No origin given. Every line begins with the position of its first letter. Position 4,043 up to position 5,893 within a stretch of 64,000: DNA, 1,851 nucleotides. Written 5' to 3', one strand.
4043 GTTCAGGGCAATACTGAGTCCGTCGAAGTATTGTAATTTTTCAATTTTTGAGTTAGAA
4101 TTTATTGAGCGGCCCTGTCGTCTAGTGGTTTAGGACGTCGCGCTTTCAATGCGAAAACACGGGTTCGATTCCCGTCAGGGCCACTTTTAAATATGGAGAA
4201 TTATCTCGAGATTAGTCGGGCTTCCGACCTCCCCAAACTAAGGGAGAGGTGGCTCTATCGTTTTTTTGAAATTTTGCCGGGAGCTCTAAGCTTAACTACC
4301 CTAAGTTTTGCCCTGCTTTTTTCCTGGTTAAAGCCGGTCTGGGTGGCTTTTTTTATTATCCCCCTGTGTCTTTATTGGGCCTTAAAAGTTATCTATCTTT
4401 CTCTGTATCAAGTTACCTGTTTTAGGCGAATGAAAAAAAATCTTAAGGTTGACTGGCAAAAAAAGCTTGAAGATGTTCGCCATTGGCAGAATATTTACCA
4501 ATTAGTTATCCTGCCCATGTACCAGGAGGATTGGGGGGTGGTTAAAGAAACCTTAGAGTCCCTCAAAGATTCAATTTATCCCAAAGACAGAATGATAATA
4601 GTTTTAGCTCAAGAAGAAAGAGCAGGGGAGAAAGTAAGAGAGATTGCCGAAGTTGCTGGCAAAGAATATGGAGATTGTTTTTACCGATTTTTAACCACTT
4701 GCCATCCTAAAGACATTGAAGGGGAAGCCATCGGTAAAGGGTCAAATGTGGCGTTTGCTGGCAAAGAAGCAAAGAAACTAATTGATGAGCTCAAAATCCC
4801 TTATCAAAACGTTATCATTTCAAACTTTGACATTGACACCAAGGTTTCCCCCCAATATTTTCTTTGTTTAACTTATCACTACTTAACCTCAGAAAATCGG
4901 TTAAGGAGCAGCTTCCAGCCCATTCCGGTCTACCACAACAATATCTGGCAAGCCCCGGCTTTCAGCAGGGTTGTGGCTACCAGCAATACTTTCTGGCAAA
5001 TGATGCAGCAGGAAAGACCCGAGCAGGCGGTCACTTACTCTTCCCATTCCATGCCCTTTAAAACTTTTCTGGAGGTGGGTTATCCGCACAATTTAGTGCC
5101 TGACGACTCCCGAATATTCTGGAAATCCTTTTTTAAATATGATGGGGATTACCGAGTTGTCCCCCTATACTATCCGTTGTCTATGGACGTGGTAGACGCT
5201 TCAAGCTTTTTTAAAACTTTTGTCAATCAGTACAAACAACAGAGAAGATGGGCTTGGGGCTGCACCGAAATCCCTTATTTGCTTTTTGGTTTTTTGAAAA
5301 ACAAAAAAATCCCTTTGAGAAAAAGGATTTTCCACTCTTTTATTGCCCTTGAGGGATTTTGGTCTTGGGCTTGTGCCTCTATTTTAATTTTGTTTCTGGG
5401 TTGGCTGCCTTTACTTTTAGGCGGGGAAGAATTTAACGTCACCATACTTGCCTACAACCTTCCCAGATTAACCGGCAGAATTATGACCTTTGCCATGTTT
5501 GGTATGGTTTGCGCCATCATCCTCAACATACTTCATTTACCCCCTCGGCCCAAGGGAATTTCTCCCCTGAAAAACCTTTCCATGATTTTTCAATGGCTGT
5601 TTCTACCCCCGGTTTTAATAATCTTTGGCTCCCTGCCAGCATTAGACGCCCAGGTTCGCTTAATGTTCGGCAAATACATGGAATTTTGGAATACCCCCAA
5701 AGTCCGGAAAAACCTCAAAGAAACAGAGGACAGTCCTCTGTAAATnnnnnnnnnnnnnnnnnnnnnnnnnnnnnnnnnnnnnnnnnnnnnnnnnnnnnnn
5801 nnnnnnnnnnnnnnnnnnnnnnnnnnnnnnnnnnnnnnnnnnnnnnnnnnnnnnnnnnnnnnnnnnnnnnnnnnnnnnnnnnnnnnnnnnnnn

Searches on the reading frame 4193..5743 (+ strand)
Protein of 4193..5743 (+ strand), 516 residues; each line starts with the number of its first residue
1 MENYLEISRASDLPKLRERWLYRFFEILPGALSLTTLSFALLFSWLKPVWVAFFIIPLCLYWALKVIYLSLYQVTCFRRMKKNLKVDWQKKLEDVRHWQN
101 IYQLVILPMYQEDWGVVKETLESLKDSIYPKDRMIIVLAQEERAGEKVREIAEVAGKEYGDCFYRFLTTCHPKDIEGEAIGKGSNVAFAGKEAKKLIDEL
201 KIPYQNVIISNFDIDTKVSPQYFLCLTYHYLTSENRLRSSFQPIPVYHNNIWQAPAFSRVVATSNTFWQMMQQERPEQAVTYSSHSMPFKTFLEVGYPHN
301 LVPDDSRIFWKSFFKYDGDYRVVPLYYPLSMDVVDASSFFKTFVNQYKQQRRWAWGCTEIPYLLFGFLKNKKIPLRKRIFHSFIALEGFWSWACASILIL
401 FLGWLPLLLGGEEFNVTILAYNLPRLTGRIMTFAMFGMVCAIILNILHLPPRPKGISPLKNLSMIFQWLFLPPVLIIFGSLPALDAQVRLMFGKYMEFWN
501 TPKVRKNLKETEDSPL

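Call 23: search_protein_families(library=pfam, proteins=[window:4193-5743:+])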
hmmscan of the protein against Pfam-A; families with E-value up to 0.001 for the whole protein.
window:4193-5743:+ (516 aa): 1 family
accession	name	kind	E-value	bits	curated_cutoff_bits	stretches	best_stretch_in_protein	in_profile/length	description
PF13632.12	Glyco_trans_2_3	-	0.00066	20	27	1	213-430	6-183/198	Glycosyl transferase family group 2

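Call 40: find_related_loci(query=window:4193-5743:+, collection=metagenome_contigs, flank=1500)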
Query window:4193-5743:+ (516 aa) in metagenome_contigs; peptide patterns used: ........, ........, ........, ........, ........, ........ (x = any residue, [..] = any of these).
600 stretches matched a pattern (row limit reached: there are more); 527 encode a relative of the query (tblastn E <= 1e-3); the best 80 are kept; 80 distinct loci.
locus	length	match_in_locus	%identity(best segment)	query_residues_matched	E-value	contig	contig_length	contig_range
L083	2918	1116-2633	88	1-507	0e+0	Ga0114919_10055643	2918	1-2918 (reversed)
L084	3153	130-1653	70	1-508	0e+0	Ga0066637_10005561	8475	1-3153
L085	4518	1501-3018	74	1-507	0e+0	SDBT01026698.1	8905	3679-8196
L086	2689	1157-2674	70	1-506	0e+0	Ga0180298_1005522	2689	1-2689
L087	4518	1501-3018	71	1-507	0e+0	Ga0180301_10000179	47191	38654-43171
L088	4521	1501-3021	70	1-507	0e+0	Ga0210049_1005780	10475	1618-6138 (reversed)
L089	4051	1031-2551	70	1-507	0e+0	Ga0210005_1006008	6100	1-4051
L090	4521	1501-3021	70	1-507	0e+0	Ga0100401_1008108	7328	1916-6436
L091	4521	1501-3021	70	1-507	0e+0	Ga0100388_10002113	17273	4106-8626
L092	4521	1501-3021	70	1-507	0e+0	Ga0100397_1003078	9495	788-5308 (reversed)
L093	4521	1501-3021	70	1-507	0e+0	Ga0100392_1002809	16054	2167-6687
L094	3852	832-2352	70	1-507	0e+0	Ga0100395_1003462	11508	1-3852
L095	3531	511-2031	69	1-507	0e+0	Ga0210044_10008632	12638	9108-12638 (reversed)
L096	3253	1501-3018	70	1-507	0e+0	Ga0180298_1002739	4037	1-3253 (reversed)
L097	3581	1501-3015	64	1-505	0e+0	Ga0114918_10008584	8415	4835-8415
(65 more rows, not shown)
